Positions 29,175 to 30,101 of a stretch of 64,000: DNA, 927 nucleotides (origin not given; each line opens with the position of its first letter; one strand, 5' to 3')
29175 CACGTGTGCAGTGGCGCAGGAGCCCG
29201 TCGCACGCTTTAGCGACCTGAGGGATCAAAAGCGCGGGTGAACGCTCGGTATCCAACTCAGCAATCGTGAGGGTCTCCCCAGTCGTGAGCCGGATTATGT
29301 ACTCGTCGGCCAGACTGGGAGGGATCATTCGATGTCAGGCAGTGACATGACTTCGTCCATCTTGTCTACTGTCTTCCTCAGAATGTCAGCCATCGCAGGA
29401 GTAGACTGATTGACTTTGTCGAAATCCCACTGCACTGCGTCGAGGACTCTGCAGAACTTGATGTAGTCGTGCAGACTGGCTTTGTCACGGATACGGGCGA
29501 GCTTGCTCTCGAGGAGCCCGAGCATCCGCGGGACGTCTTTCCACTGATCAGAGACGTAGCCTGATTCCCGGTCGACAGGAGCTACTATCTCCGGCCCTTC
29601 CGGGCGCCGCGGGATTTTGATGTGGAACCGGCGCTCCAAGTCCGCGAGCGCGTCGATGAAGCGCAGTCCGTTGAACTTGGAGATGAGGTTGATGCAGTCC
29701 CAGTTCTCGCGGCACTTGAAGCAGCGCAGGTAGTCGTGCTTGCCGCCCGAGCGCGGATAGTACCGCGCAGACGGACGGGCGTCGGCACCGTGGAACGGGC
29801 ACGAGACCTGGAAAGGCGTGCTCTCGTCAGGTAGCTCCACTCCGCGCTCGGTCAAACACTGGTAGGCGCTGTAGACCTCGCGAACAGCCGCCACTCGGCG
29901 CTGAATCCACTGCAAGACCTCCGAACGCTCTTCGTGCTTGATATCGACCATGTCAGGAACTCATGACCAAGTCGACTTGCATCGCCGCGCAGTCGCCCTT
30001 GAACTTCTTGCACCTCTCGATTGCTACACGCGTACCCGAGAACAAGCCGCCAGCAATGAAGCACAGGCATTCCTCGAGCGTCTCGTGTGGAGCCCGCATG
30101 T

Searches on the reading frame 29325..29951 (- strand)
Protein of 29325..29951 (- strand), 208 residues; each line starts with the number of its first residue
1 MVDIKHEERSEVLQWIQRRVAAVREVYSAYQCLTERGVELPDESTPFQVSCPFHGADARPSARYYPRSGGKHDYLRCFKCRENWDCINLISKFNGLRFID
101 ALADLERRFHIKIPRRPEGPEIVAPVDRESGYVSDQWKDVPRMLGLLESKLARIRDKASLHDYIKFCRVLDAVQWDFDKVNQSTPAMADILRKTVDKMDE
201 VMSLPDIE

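Call 93: search_protein_families(library=pfam, proteins=[window:29325-29951:-], max_evalue=0.001)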
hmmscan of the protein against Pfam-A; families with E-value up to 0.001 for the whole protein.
window:29325-29951:- (208 aa): 1 family
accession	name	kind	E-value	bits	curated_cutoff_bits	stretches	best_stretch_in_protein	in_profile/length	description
PF01807.25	Zn_ribbon_DnaG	-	2.3e-09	37.4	24.9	1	29-115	15-95/98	CHC2 zinc finger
